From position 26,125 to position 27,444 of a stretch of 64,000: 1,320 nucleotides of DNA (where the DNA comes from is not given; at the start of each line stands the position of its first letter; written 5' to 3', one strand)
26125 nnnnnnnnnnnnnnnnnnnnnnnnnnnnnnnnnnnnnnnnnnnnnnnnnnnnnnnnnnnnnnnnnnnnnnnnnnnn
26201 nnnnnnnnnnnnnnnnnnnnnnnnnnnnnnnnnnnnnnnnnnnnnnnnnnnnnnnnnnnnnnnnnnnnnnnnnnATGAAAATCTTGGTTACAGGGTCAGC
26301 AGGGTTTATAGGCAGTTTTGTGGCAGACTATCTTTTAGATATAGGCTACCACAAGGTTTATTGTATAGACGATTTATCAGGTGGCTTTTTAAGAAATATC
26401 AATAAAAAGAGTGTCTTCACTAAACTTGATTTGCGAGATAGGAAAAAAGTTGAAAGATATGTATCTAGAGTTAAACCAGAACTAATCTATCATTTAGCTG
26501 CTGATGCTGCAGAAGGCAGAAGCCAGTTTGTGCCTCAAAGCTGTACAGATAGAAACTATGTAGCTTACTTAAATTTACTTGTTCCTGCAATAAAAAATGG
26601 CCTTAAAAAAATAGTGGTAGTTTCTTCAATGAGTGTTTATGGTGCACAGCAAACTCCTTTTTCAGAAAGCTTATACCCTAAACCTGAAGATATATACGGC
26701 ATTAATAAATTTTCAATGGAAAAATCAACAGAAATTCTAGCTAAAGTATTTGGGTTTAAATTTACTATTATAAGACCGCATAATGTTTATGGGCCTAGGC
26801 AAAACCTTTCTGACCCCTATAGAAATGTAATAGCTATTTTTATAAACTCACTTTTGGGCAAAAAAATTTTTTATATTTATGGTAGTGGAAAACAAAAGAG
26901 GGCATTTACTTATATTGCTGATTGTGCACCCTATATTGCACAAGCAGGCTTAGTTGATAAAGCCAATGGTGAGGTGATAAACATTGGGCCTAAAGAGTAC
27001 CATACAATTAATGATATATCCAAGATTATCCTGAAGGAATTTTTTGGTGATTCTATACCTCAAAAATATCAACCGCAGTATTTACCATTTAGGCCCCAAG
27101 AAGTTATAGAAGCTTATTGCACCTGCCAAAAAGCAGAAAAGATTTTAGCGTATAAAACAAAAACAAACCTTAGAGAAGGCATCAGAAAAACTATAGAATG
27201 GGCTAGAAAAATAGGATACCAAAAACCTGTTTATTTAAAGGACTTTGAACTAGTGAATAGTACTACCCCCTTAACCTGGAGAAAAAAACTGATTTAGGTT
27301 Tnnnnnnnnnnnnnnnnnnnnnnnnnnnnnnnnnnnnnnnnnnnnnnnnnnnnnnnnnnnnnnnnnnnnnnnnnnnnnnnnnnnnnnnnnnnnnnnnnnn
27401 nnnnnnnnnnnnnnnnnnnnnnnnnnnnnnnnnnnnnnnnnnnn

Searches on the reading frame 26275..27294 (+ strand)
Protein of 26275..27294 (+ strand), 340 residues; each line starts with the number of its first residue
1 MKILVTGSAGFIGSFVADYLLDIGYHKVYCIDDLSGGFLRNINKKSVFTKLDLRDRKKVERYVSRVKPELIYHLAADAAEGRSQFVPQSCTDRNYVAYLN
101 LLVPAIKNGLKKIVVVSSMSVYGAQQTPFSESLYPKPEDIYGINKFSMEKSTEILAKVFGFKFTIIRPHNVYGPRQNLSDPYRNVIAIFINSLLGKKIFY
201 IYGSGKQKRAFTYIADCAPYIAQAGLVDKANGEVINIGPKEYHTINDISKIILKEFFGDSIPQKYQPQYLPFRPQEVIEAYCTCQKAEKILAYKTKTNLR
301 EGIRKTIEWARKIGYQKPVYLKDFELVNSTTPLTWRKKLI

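Call 17: search_protein_families(library=pfam, proteins=[window:26275-27294:+], max_evalue=0.0001)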
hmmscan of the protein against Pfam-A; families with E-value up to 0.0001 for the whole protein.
window:26275-27294:+ (340 aa): 6 families
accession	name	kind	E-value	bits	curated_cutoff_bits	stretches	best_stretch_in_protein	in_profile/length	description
PF01370.27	Epimerase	-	3e-47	161.5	20.9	1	3-238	1-240/240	NAD dependent epimerase/dehydratase family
PF16363.11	GDP_Man_Dehyd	-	9.7e-43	147.3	27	1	4-306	1-332/332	GDP-mannose 4,6 dehydratase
PF04321.23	RmlD_sub_bind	-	9e-12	45.1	27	1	1-176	1-156/287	RmlD substrate binding domain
PF01073.25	3Beta_HSD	-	2.5e-10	40.3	22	1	4-218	1-222/280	3-beta hydroxysteroid dehydrogenase/isomerase family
PF02719.21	Polysacc_synt_2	-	2.1e-08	34.1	20.2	1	3-174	1-174/293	Polysaccharide biosynthesis protein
PF13460.12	NAD_binding_10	-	0.0001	22.7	27.2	0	7-170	1-145/184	NAD(P)H-binding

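Call 38: search_protein_families(library=ncbifam, proteins=[window:26275-27294:+], max_evalue=0.00001)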
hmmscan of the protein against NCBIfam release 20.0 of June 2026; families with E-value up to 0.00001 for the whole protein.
window:26275-27294:+ (340 aa): 18 families
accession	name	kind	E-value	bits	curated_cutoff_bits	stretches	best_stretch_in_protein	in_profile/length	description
TIGR04180.1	EDH_00030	hypoth_equivalog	6.5e-32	110.8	475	1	3-297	1-296/297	NAD-dependent 4,6-dehydratase LegB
TIGR01179.1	galE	equivalog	2.2e-31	108.9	262.3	1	2-313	1-328/332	UDP-glucose 4-epimerase GalE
TIGR01181.1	dTDP_gluc_dehyt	equivalog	9.5e-30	103.8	365.1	1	2-311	1-312/321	dTDP-glucose 4,6-dehydratase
TIGR02197.1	heptose_epim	equivalog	3.8e-28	98.6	274.6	1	3-310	1-313/316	ADP-glyceromanno-heptose 6-epimerase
NF011728.1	PRK15181.1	equivalog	9.3e-23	80.8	760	1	3-310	18-337/348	Vi polysaccharide biosynthesis UDP-N-acetylglucosaminuronic acid C-4 epimerase TviC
NF007490.0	PRK10084.1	subfamily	1.3e-22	80.3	649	2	129-310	155-334/361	dTDP-glucose 4,6-dehydratase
NF007582.0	PRK10217.1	equivalog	6.6e-19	68.2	698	1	2-310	3-331/355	dTDP-glucose 4,6-dehydratase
TIGR02622.1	CDP_4_6_dhtase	equivalog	1.1e-16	60.9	278.45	1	2-313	6-333/352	CDP-glucose 4,6-dehydratase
NF047922.1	GDPFucSynFcl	equivalog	6.8e-16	58.6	500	1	49-309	35-300/308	GDP-L-fucose synthase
NF005998.1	PRK08125.1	equivalog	4.9e-15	54.9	777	1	2-307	317-646/649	bifunctional UDP-4-amino-4-deoxy-L-arabinose formyltransferase/UDP-glucuronic acid oxidase ArnA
NF008360.0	PRK11150.1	equivalog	6.8e-15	55.1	452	1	3-309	2-305/310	ADP-glyceromanno-heptose 6-epimerase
TIGR03466.1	HpnA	hypoth_equivalog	1.2e-14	53.9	367.65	1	1-191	1-190/327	hopanoid-associated sugar epimerase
NF008872.0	PRK11908.1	equivalog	1.8e-14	53.5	294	1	1-256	2-271/349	bifunctional UDP-4-keto-pentose/UDP-xylose synthase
NF007956.0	PRK10675.1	subfamily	7.3e-14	51.6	394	1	1-311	1-330/338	UDP-glucose 4-epimerase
TIGR01214.1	rmlD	equivalog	3.2e-10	39.6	224.05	1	2-191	1-165/285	dTDP-4-dehydrorhamnose reductase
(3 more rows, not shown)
